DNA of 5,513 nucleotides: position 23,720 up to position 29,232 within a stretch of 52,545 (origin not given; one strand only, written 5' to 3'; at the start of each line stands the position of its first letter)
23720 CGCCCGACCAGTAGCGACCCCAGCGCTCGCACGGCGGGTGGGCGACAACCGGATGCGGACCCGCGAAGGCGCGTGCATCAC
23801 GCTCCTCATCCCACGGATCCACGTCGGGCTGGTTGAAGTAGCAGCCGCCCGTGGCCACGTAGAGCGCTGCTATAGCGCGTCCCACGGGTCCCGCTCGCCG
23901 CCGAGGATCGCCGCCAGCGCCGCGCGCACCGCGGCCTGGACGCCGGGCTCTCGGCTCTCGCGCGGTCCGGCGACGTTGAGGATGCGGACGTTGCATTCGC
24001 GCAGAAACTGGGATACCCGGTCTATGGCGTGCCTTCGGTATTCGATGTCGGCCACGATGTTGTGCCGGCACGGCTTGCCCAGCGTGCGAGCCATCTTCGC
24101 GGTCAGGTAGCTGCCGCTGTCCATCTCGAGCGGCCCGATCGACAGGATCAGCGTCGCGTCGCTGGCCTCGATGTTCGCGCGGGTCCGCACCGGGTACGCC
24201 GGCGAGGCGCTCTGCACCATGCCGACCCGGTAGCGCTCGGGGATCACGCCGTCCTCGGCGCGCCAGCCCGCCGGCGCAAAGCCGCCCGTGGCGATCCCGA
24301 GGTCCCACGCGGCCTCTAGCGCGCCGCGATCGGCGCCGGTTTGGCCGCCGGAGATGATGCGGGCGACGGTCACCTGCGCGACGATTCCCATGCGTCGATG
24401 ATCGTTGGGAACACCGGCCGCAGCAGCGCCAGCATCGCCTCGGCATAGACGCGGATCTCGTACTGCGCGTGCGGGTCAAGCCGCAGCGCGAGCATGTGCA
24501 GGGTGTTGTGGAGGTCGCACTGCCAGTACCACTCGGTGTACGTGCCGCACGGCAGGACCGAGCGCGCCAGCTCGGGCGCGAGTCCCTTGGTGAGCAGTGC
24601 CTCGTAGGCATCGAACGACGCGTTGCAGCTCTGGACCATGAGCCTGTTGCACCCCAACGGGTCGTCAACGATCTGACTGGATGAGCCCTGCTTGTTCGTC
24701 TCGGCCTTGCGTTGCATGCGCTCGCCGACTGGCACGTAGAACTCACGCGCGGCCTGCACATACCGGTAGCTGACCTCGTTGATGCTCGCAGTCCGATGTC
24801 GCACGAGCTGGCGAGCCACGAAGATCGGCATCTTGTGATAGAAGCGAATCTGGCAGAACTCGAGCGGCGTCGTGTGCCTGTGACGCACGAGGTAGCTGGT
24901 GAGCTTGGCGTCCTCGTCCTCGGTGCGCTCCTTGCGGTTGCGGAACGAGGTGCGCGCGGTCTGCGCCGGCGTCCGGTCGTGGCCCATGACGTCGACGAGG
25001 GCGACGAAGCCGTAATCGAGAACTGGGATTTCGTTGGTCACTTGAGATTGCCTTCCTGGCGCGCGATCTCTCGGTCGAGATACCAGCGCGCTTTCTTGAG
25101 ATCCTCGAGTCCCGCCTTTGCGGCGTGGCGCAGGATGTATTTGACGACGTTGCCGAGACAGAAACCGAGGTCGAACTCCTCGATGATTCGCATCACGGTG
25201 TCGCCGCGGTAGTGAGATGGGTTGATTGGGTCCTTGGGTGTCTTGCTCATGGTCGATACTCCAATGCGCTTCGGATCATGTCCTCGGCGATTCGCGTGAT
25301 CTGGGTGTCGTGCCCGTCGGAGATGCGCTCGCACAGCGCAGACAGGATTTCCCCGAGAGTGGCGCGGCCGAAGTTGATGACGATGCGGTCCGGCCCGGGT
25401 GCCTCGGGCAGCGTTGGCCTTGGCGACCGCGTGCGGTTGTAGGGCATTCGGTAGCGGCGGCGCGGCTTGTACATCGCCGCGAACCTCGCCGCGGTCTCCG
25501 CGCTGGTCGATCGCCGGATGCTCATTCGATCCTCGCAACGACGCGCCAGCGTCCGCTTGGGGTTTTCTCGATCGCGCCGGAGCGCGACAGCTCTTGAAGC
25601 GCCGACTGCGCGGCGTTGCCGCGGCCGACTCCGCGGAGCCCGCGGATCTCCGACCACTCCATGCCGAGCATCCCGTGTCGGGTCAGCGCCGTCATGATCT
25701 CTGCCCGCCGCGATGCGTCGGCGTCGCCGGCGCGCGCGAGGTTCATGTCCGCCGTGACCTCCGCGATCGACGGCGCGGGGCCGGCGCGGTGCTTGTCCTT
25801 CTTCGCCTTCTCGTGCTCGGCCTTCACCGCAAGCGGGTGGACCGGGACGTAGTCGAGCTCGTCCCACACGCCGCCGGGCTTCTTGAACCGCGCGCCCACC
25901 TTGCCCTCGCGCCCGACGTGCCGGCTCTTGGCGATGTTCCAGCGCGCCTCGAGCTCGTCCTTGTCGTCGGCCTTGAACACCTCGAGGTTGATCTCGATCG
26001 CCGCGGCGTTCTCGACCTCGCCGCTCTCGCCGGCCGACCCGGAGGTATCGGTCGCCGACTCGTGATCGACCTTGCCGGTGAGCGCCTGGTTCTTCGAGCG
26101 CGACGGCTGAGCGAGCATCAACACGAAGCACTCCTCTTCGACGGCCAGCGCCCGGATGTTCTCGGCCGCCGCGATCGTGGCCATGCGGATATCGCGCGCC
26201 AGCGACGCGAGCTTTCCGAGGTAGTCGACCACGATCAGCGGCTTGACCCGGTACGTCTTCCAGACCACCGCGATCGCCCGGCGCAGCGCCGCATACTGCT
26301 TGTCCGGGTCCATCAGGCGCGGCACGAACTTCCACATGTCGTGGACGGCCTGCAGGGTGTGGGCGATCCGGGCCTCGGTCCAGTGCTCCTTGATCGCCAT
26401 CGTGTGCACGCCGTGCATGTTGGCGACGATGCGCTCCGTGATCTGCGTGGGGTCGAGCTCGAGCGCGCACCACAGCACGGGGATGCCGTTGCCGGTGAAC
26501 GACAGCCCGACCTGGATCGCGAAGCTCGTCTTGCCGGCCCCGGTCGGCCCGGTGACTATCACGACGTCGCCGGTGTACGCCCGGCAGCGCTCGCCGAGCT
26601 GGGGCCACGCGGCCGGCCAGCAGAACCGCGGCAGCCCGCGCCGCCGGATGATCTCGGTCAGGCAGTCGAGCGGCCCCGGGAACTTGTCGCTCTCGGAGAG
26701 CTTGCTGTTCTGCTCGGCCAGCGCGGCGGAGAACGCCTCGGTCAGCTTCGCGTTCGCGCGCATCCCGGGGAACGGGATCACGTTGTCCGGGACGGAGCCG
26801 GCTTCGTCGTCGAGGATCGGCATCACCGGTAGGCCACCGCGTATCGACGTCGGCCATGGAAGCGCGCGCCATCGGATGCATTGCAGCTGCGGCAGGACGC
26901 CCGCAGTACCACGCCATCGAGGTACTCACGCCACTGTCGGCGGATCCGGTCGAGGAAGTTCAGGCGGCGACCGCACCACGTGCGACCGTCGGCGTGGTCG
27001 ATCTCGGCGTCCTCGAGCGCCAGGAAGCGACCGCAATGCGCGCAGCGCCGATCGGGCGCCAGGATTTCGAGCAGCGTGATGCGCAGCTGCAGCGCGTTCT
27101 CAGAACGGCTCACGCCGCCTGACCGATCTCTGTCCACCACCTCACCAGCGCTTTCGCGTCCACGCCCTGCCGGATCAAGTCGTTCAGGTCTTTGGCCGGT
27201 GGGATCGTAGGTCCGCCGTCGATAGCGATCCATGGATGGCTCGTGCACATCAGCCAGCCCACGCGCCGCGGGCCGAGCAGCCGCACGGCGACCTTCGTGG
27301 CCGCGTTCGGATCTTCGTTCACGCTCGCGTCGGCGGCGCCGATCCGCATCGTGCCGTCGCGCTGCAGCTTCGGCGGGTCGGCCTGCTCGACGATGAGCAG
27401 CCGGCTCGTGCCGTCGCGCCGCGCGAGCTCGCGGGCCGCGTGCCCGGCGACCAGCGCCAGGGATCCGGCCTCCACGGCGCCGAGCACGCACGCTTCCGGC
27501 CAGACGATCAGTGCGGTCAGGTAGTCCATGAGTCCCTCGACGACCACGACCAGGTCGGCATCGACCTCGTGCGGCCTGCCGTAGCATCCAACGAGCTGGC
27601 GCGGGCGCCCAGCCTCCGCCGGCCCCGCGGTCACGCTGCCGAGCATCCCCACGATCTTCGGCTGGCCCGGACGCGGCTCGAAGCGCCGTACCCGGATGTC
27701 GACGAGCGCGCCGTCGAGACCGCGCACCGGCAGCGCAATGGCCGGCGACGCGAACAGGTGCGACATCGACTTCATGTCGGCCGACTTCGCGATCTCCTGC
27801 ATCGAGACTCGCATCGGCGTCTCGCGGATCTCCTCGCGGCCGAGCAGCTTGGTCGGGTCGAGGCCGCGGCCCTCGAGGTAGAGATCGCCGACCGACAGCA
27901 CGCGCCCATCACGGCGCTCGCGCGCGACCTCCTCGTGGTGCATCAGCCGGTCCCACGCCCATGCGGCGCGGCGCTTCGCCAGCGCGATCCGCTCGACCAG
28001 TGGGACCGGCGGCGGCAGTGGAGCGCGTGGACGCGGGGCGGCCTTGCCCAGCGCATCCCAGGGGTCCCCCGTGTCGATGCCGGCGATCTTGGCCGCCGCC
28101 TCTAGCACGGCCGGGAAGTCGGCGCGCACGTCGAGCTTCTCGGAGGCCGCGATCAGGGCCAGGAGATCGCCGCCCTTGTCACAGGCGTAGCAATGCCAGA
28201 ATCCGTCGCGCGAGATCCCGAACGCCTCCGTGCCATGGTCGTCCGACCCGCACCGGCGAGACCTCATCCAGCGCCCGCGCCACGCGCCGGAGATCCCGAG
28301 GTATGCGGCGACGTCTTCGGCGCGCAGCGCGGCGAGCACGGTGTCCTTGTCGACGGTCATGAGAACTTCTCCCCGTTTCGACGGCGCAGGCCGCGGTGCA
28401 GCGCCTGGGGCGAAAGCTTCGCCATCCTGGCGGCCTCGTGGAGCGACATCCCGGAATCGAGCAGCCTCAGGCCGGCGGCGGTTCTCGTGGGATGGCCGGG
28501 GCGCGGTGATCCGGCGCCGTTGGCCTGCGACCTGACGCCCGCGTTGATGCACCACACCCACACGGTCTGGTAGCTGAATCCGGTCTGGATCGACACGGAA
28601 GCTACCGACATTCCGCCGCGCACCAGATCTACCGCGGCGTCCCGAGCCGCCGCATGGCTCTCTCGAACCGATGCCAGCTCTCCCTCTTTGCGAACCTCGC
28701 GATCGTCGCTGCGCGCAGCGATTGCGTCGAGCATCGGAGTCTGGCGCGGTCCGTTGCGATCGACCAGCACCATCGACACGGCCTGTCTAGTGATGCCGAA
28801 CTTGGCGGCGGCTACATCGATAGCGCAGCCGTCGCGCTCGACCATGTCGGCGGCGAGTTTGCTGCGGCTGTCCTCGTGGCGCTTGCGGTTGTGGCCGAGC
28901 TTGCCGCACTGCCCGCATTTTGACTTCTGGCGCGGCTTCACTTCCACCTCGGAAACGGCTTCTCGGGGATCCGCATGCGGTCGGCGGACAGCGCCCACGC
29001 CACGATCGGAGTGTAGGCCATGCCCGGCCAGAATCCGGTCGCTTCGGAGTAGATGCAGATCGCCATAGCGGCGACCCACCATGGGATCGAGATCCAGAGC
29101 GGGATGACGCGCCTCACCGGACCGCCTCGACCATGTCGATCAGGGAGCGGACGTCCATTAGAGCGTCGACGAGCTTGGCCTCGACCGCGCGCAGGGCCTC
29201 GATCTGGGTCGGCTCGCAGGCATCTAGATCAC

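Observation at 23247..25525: Nucleotide-centred operon segment: ThyX, a stand-alone YpsA-type SLOG protein and a minimal PPC-motif protein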

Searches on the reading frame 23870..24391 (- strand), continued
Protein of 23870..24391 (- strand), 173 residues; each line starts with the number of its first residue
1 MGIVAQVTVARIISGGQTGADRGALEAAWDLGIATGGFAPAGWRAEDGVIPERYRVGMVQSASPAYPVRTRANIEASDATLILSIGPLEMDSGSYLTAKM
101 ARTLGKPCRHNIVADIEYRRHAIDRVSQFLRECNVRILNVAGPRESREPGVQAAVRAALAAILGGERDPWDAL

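Call 83: fold_search(model_id=the predicted structure, library=pdb)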
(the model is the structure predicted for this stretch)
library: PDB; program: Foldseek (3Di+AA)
matches with E <= 10: 1238; with E <= 0.001: 1
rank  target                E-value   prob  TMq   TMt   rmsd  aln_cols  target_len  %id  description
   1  3imk                  5.3e-16  1.00  0.85  0.93   1.7       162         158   36  Crystal structure of Putative molybdenum carrier protein (YP_461806.1) from SYNTROPHUS ACIDITROPHICUS SB at 1.45 A resol (released 2009-08-25)
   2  5gad_i                2.2e-02  0.85  0.36  0.17   8.2       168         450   10  RNC-SRP-SR complex early state (released 2016-01-27)
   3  3qpz_B                2.6e-02  0.21  0.27  0.20  11.1       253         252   10  Crystal structure of the N59A mutant of the 3-deoxy-d-manno-octulosonate 8-phosphate synthase (KDO8PS) from Neisseria  (released 2011-04-13)
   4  5z59                  3.1e-02  0.77  0.34  0.38   9.0       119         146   13  Crystal structure of Tk-PTP in the inactive form (released 2018-06-27)
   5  2jh3_A                3.1e-02  0.18  0.23  0.12  16.0       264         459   13  The crystal structure of DR2241 from Deinococcus radiodurans at 1.9 A resolution reveals a multi-domain protein with s (released 2007-06-19)
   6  3i5m                  3.8e-02  0.51  0.27  0.18   8.5       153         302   13  Structure of the apo form of leucoanthocyanidin reductase from vitis vinifera (released 2010-02-23)
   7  2xxa_C                5.2e-02  0.41  0.31  0.16   9.6       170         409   13  The Crystal Structure of the Signal Recognition Particle (SRP) in Complex with its Receptor(SR) (released 2011-03-02)
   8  4jte_C                5.6e-02  0.21  0.27  0.21  10.4       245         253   10  Crystal structure of F114A mutant of 3-deoxy-D-manno-octulosonate 8-phosphate synthase (KDO8PS) from Neisseria meningi (released 2013-06-26)
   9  3qpz_A                5.6e-02  0.16  0.24  0.20  10.5       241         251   12  Crystal structure of the N59A mutant of the 3-deoxy-d-manno-octulosonate 8-phosphate synthase (KDO8PS) from Neisseria  (released 2011-04-13)
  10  3c1o                  6.8e-02  0.60  0.37  0.23   7.5       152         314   15  The multiple phenylpropene synthases in both Clarkia breweri and Petunia hybrida represent two distinct lineages (released 2008-05-06)
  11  1jpn_B                7.2e-02  0.85  0.38  0.24   4.5       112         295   15  GMPPNP Complex of SRP GTPase NG Domain (released 2002-02-02)
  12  4cql_F                7.2e-02  0.41  0.37  0.31  10.2       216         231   12  Crystal structure of heterotetrameric human ketoacyl reductase complexed with NAD (released 2014-09-10)
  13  2e4u_A                7.2e-02  0.35  0.32  0.14  13.2       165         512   16  Crystal structure of the extracellular region of the group II metabotropic glutamate receptor complexed with L-glutama (released 2007-02-27)
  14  3n9s_B                7.2e-02  0.21  0.22  0.16   9.9       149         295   13  Class II fructose-1,6-bisphosphate aldolase from helicobacter pylori in complex with N-(4-hydroxybutyl)- glycolohydrox (released 2010-11-17)
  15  3n9s_A                7.2e-02  0.18  0.22  0.17  10.1       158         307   13  Class II fructose-1,6-bisphosphate aldolase from helicobacter pylori in complex with N-(4-hydroxybutyl)- glycolohydrox (released 2010-11-17)
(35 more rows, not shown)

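Call 84: search_protein_families(library=pfam, alignment_id=A6, max_evalue=0.001)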
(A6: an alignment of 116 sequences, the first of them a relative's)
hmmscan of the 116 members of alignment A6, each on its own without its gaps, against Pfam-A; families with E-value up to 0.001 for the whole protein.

A. member 1, L168:4351-5022:+ (223 aa): 1 family
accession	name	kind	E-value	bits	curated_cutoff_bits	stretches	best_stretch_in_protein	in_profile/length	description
PF02511.20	Thy1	-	8.8e-52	176.1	24.8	1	15-213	2-191/191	Thymidylate synthase complementing protein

B. families by the number of members that match (of 116 scanned): 51 families (the first 25 are shown)
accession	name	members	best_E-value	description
PF04851.21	ResIII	3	5e-16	Type III restriction enzyme, res subunit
PF00303.24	Thymidylat_synt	2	2.6e-97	Thymidylate synthase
PF00176.29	SNF2-rel_dom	2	1.1e-27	SNF2-related domain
PF00004.35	AAA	2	7.2e-09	ATPase family associated with various cellular activities (AAA)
PF02511.20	Thy1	1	8.8e-52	Thymidylate synthase complementing protein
PF03747.19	ADP_ribosyl_GH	1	5.6e-49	ADP-ribosylglycohydrolase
PF00239.26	Resolvase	1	1.2e-43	Resolvase, N terminal domain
PF17657.6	DNA_pol3_finger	1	2.4e-42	Bacterial DNA polymerase III alpha subunit finger domain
PF13385.13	Laminin_G_3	1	8e-33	Concanavalin A-like lectin/glucanases superfamily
PF09588.16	YqaJ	1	2e-27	YqaJ-like viral recombinase domain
PF00226.36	DnaJ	1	2.2e-25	DnaJ domain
PF08719.17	NADAR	1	6e-24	NADAR domain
PF25680.1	Mom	1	5.5e-23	Mom protein family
PF03167.25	UDG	1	1.1e-22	Uracil DNA glycosylase superfamily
PF05203.21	Hom_end_hint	1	1.2e-21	Hom_end-associated Hint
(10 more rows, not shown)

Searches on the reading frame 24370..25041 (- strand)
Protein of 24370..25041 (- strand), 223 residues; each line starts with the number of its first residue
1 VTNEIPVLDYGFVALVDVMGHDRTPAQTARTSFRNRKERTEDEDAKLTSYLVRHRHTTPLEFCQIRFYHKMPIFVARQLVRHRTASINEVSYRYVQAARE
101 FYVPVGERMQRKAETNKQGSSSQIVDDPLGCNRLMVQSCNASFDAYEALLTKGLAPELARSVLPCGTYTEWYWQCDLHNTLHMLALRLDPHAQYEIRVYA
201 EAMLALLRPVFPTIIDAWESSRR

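Call 6: search_protein_families(library=pfam, proteins=[window:24370-25041:-], max_evalue=1)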
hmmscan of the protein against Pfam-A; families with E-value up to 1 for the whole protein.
window:24370-25041:- (223 aa): 3 families
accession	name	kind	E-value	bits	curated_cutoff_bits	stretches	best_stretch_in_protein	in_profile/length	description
PF02511.20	Thy1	-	5.6e-53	180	24.8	1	15-213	2-191/191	Thymidylate synthase complementing protein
PF06581.17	p31comet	-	0.06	13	24.1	1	47-98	67-118/265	Mad1 and Cdc20-bound-Mad2 binding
PF11014.13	DUF2852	-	0.16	12.5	22.5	0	101-149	29-80/116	Protein of unknown function (DUF2852)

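Call 7: search_protein_families(library=phrogs, proteins=[window:24370-25041:-], max_evalue=0.1)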
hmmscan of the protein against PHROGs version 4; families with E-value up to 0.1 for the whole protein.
window:24370-25041:- (223 aa): 5 families
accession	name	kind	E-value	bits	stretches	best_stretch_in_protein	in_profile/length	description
phrog_85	-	DNA, RNA and nucleotide metabolism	1.3e-58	200.2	1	13-218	373-583/866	thymidylate synthase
phrog_10644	-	DNA, RNA and nucleotide metabolism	3.9e-19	70.3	1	75-221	11-157/160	thymidylate synthase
phrog_28804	-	DNA, RNA and nucleotide metabolism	2.5e-12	48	1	137-205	5-72/91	thymidylate synthase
phrog_22708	-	DNA, RNA and nucleotide metabolism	0.0015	19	1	35-97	62-126/242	thymidylate synthase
phrog_26005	-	unknown function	0.088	13.2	0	16-63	15-63/310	-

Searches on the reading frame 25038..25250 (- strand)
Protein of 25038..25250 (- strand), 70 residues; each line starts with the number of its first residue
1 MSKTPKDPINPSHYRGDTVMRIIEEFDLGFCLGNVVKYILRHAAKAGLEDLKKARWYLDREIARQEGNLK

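Call 6: search_protein_families(library=pfam, proteins=[window:25038-25250:-], max_evalue=1)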
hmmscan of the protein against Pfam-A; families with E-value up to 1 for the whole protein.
window:25038-25250:- (70 aa): 1 family
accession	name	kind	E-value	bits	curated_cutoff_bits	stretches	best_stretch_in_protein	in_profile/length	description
PF11753.13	DUF3310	-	5.5e-14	52.4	24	1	10-59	3-60/60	Protein of unknwon function (DUF3310)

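Call 7: search_protein_families(library=phrogs, proteins=[window:25038-25250:-], max_evalue=0.1)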
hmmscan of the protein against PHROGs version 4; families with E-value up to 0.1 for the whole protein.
window:25038-25250:- (70 aa): 25 families
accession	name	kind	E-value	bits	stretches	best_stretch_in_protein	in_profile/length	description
phrog_236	-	other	2.9e-24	87.5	1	4-68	237-308/431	nucleotide kinase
phrog_11324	-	other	2.7e-17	64.6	1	3-66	5-72/139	nucleotide kinase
phrog_4943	-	unknown function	1.5e-15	59.1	1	8-67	91-161/166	-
phrog_4824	-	unknown function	4.6e-15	56.8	1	6-63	4-61/128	-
phrog_1689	-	other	1e-14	56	1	10-66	169-235/243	nucleotide kinase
phrog_4472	-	other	1.1e-14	55.2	1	4-68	10-80/100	nucleotide kinase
phrog_4897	-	other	1.6e-13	52.2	1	7-66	114-181/186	kinase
phrog_2781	-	unknown function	2.4e-12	48.4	1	27-68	205-247/253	-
phrog_25460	-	unknown function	1.1e-11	45.6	1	4-68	72-143/144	-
phrog_5839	-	unknown function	1.5e-11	45.4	1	4-62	3-64/128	-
phrog_23238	-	unknown function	4.5e-11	43.9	1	9-66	129-194/196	-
phrog_2585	-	other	3.7e-07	31.7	1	24-60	123-162/175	nucleotide kinase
phrog_10602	-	other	3.9e-07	31.2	1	24-62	123-160/168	nucleotide kinase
phrog_32366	-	unknown function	1.4e-06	29.3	1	1-63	1-67/170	-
phrog_2387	-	other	2.9e-06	28.6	1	19-67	18-73/147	nucleotide kinase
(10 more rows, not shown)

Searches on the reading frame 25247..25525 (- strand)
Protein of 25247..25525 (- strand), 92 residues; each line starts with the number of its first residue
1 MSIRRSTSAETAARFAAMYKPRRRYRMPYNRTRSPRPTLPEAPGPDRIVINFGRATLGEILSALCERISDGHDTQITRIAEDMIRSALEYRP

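Call 6: search_protein_families(library=pfam, proteins=[window:25247-25525:-], max_evalue=1)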
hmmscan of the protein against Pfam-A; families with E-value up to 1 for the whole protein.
window:25247-25525:- (92 aa): 0 families

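Call 7: search_protein_families(library=phrogs, proteins=[window:25247-25525:-], max_evalue=0.1)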
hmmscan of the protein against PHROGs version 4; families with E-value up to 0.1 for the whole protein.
window:25247-25525:- (92 aa): 0 families

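Call 8: search_protein_families(library=ncbifam, proteins=[window:25247-25525:-], max_evalue=1)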
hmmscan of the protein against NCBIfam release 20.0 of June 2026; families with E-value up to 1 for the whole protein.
window:25247-25525:- (92 aa): 1 family
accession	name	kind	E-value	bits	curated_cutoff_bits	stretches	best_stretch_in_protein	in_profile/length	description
NF010649.0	PRK14048.1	equivalog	0.034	13.2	374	1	5-67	177-239/374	ferrichrome/ferrioxamine B periplasmic transporter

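Call 9: search_protein_families(library=padloc, proteins=[window:25247-25525:-], max_evalue=1)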
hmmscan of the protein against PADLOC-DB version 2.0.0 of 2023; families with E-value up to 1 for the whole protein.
window:25247-25525:- (92 aa): 0 families

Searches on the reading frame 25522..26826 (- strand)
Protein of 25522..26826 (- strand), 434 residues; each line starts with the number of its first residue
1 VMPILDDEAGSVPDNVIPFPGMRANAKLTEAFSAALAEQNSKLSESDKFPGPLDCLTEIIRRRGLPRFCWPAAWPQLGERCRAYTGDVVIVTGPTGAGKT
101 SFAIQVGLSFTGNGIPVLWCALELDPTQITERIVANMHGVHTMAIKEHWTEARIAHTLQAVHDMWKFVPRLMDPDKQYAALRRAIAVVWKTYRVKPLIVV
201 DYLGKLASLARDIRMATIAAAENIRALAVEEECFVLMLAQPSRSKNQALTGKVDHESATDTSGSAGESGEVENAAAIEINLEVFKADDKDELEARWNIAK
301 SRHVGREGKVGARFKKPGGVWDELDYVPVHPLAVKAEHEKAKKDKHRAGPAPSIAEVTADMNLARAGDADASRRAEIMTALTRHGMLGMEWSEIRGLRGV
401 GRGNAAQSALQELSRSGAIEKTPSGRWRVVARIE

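Call 50: search_protein_families(library=pfam, proteins=[window:25522-26826:-], max_evalue=0.01)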
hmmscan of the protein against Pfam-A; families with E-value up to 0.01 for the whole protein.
window:25522-26826:- (434 aa): 3 families
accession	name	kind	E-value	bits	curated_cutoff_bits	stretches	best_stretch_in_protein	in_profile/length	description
PF03796.21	DnaB_C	-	3.9e-16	59.6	27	1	85-316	18-248/255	DnaB-like helicase C terminal domain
PF13481.12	AAA_25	-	1.1e-06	28.9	27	1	86-242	33-191/195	AAA domain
PF06745.19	ATPase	-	0.00036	20.4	26.6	1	85-253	18-176/231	KaiC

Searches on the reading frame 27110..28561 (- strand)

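Call 50: search_protein_families(library=pfam, proteins=[window:27110-28561:-], max_evalue=0.01)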
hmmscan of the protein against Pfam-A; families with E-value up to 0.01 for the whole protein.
window:27110-28561:- (483 aa): 1 family
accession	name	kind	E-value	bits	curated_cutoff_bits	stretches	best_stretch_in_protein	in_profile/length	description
PF01807.25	Zn_ribbon_DnaG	-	0.0025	18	24.9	1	113-163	45-92/98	CHC2 zinc finger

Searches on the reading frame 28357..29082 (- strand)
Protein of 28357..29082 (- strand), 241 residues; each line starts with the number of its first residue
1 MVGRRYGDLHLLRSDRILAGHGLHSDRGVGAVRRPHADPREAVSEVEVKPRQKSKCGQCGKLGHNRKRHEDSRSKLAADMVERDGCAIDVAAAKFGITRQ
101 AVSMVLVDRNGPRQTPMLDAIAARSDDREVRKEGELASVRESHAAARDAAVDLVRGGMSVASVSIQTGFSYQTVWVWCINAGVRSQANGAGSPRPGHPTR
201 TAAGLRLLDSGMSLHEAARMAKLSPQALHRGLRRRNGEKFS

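Call 50: search_protein_families(library=pfam, proteins=[window:28357-29082:-], max_evalue=0.01)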
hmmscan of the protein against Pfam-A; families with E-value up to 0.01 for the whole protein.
window:28357-29082:- (241 aa): 4 families
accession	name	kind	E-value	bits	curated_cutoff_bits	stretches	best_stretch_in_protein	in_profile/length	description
PF13518.12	HTH_28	-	9.4e-06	26.1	25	0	206-236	7-36/52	Helix-turn-helix domain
PF13384.12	HTH_23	-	1.9e-05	24.7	24.6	0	150-177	10-37/50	Homeodomain-like domain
PF13542.12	HTH_Tnp_ISL3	-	0.00011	22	27.4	0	146-175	16-44/51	Helix-turn-helix domain of transposase family ISL3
PF01381.28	HTH_3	-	0.0072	16.8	23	0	209-228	7-26/55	Helix-turn-helix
